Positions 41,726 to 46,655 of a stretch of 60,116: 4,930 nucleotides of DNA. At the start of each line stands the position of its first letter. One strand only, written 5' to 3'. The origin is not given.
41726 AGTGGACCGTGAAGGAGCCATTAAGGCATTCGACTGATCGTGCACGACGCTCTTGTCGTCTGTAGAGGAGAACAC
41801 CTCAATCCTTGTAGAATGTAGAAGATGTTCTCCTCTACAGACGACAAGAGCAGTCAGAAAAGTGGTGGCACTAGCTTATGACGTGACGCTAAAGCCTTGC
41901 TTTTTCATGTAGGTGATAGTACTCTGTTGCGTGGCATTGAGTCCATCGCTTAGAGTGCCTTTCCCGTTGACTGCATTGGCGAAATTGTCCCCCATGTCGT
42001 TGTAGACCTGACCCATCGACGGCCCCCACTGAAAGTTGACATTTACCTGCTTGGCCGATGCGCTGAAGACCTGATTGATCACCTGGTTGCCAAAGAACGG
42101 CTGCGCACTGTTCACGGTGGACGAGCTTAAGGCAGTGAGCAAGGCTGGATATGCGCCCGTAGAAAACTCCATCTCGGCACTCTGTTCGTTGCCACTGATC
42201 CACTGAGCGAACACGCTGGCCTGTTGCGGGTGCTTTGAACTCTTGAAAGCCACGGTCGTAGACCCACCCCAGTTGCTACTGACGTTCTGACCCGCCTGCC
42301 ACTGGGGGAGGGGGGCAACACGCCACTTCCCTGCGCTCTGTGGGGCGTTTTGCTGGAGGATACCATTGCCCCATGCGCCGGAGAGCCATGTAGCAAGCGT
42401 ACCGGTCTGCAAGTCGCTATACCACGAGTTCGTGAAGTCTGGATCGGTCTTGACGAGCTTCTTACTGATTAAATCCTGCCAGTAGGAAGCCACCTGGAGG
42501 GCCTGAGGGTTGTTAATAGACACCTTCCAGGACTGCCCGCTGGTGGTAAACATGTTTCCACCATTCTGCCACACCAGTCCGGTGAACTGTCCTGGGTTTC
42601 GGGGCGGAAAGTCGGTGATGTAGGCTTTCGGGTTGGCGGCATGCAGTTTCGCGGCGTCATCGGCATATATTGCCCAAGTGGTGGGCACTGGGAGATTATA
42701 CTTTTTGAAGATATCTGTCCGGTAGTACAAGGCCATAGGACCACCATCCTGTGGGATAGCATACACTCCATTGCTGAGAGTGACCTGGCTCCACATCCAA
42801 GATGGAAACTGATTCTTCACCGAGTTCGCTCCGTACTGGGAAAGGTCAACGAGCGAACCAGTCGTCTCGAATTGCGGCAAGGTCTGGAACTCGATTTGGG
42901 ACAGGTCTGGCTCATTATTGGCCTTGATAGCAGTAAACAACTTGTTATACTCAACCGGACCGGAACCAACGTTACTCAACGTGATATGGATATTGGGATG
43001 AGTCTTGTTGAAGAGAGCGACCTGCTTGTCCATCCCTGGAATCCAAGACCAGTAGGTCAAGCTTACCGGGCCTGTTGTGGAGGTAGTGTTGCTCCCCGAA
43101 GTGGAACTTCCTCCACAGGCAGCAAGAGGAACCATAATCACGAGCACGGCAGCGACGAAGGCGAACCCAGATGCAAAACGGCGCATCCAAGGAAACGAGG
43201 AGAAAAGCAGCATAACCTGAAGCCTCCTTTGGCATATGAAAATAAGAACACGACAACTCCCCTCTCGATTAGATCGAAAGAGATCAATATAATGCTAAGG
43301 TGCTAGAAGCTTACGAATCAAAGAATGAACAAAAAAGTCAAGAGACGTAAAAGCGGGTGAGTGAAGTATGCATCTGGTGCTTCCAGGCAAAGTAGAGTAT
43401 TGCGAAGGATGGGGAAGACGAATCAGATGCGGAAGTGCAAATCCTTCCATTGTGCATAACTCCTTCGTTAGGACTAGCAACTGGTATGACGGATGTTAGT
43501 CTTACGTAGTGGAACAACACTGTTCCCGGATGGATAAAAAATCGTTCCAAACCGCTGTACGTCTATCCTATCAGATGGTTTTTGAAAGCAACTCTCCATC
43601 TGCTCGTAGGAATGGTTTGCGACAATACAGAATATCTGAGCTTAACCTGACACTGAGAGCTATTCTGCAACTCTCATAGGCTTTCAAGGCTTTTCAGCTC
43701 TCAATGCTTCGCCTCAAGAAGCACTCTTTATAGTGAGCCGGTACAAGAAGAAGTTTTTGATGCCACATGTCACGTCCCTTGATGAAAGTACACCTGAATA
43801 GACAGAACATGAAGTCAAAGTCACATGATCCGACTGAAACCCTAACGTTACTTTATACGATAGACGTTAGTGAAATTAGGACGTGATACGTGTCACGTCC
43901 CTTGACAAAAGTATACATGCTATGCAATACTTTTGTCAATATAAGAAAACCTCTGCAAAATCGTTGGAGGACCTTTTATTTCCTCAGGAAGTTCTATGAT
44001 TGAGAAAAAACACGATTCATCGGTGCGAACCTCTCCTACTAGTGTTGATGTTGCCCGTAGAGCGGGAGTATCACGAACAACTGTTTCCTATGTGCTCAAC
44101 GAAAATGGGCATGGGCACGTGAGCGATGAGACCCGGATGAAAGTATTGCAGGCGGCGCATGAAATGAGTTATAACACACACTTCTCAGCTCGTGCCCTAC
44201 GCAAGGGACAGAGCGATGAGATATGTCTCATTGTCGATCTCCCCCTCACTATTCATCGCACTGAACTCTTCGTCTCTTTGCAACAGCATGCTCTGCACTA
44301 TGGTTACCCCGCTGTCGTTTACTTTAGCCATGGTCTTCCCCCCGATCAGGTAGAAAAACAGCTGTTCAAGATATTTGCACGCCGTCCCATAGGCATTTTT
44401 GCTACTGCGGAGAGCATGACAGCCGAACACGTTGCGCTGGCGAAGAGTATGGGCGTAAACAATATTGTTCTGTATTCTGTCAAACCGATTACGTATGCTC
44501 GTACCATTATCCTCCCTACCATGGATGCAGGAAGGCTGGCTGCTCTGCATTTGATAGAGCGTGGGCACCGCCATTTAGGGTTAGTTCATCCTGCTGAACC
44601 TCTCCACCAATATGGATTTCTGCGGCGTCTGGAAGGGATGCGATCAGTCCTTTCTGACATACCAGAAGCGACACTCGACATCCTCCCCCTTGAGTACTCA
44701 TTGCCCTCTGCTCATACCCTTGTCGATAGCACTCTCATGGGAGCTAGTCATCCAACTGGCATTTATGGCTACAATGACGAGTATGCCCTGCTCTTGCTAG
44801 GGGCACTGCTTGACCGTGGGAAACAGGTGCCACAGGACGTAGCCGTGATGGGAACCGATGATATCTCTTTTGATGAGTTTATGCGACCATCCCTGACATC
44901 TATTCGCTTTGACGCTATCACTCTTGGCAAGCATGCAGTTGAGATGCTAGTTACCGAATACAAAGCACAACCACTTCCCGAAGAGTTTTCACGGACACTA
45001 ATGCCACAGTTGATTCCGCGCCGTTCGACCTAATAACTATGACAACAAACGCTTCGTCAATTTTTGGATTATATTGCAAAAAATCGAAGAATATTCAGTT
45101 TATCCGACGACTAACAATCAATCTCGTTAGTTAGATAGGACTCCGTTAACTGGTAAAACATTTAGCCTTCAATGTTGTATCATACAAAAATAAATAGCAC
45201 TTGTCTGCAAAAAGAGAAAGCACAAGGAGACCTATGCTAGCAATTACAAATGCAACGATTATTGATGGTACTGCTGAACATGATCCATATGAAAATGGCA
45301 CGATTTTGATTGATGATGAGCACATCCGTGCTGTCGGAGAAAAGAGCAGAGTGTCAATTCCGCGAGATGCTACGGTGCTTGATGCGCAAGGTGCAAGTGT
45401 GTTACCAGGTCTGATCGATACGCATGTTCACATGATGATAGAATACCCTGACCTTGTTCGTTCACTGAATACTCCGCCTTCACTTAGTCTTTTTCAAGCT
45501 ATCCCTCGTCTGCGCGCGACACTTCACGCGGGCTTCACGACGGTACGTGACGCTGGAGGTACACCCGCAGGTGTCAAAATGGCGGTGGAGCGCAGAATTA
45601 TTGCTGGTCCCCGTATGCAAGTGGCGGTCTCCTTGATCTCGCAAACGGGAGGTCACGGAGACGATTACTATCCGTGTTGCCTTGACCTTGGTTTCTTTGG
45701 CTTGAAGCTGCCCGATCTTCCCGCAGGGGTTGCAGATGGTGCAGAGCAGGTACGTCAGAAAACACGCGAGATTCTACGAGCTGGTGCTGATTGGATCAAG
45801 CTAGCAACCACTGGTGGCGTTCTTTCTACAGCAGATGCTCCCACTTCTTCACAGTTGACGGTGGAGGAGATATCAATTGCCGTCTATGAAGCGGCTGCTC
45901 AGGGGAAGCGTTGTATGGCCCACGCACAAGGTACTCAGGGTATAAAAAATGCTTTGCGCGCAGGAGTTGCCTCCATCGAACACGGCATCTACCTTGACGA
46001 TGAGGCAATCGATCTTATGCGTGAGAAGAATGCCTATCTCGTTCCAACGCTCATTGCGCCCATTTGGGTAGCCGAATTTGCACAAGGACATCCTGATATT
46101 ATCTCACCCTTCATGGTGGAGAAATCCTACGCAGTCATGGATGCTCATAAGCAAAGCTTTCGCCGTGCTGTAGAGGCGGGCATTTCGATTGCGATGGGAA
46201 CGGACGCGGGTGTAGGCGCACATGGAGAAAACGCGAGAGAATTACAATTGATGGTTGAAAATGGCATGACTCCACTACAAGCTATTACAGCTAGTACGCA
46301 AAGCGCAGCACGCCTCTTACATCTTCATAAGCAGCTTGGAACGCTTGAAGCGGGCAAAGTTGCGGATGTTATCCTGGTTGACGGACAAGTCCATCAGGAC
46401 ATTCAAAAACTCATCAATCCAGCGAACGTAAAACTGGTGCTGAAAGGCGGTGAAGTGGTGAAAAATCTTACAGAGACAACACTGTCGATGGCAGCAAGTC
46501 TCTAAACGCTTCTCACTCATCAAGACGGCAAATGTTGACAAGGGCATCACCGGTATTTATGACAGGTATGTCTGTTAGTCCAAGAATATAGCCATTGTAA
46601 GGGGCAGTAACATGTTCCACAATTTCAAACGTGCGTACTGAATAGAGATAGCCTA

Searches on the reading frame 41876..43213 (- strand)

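Call 67: search_protein_families(library=pfam, proteins=[window:41876-43213:-], max_evalue=0.00001)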
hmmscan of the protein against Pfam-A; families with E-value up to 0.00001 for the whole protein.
window:41876-43213:- (445 aa): 1 family
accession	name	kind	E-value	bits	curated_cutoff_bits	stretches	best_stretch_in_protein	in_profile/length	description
PF01547.30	SBP_bac_1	-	2.1e-32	113.8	26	1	61-344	10-305/307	Bacterial extracellular solute-binding protein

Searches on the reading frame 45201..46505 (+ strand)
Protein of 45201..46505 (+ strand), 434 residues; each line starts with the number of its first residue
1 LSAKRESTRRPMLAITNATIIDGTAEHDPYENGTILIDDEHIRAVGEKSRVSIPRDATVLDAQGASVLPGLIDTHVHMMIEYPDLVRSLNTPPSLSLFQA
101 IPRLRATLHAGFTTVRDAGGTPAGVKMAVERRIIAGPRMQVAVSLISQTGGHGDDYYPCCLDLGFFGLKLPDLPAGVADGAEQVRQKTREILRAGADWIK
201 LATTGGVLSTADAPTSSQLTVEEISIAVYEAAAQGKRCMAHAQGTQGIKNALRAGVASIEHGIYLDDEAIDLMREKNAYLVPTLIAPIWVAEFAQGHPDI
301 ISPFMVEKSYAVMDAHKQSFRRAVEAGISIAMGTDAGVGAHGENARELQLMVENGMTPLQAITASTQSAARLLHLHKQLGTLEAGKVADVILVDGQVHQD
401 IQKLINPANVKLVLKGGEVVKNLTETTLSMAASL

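Call 67: search_protein_families(library=pfam, proteins=[window:45201-46505:+], max_evalue=0.00001)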
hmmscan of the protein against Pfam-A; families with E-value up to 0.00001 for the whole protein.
window:45201-46505:+ (434 aa): 2 families
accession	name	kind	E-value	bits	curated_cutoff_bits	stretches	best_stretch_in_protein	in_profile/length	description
PF01979.26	Amidohydro_1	-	4.1e-50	171.4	25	1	67-420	2-345/345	Amidohydrolase family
PF07969.17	Amidohydro_3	-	2.1e-12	47.7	29.7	1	146-420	206-471/472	Amidohydrolase family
